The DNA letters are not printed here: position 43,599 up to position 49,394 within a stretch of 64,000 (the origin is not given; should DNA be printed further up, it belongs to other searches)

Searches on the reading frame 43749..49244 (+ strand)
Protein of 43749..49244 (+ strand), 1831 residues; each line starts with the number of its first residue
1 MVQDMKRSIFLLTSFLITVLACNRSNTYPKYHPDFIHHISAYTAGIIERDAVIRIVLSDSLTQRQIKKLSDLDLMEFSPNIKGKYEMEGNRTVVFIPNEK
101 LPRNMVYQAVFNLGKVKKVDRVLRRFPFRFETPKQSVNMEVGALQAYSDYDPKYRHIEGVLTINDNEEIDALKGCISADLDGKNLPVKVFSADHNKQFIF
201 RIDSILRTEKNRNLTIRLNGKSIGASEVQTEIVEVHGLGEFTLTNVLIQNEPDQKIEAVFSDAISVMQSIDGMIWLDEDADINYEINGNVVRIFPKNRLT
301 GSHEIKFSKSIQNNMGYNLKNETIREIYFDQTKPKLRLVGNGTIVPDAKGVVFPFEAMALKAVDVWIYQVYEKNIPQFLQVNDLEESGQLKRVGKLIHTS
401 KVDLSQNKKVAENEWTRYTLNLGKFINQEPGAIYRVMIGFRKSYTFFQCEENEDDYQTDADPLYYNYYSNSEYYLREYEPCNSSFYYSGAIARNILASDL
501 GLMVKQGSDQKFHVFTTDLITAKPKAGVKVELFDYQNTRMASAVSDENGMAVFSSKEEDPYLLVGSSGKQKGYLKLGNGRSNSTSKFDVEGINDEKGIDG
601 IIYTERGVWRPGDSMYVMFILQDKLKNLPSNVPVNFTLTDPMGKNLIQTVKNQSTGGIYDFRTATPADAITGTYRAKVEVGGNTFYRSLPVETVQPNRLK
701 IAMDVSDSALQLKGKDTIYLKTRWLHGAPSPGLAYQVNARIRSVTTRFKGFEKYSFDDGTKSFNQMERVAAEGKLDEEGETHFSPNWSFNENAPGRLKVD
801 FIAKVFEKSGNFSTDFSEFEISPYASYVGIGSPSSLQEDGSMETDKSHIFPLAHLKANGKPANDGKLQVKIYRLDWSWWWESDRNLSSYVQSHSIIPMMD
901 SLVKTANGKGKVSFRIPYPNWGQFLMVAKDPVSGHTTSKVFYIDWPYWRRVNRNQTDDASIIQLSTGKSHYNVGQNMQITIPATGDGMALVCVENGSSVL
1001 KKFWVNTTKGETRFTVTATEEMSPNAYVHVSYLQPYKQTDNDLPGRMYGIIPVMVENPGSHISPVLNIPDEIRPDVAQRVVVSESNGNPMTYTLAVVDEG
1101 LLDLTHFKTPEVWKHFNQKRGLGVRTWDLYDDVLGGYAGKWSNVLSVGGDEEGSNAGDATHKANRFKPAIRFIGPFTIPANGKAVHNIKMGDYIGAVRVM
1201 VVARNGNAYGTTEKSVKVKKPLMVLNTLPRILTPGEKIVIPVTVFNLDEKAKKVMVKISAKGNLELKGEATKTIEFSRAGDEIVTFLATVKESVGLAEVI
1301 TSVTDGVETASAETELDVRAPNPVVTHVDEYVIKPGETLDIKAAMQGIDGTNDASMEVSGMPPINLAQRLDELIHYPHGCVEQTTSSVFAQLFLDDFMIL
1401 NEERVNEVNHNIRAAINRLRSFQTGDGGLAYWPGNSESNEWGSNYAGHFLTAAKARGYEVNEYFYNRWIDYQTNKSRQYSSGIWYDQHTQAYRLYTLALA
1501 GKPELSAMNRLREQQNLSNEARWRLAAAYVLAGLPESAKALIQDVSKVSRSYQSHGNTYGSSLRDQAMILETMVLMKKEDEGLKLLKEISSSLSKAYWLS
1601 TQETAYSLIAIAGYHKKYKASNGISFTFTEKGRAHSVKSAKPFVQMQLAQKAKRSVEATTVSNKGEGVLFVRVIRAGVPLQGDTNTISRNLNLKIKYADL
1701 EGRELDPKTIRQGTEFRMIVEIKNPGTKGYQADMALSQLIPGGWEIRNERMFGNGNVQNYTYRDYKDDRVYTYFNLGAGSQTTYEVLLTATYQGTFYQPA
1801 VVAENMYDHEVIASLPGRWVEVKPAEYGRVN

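Call 15: search_protein_families(library=pfam, proteins=[window:43749-49244:+])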
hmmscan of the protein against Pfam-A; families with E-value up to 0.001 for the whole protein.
window:43749-49244:+ (1831 aa): 9 families
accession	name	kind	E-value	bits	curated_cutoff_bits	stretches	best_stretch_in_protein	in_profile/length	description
PF17962.7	bMG6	-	1.6e-20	73.8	23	1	837-945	6-112/112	Bacterial macroglobulin domain 6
PF11974.14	bMG3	-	9.7e-19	67.7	34.9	1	497-591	1-100/103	Bacterial alpha-2-macroglobulin MG3 domain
PF07703.20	A2M_BRD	-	2.2e-18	67.3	22.7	1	962-1104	1-140/140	Alpha-2-macroglobulin bait region domain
PF01835.25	MG2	-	5.7e-15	55.9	32.8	1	600-681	2-86/96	MG2 domain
PF00207.28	A2M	-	1.1e-13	51.3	21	1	1176-1257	7-91/92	Alpha-2-macroglobulin family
PF17973.7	bMG10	-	4.6e-12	46.7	26.2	1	1696-1810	7-131/131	Bacterial Alpha-2-macroglobulin MG10 domain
PF17972.7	bMG5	-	5.6e-12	46.6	26.5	1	698-810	2-114/127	Bacterial Alpha-2-macroglobulin MG5 domain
PF07678.20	TED_complement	-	1.6e-05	24.6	22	1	1367-1457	16-109/312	A-macroglobulin TED domain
PF13205.12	Big_5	-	0.00067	20.8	23.6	0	52-120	24-91/105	Bacterial Ig-like domain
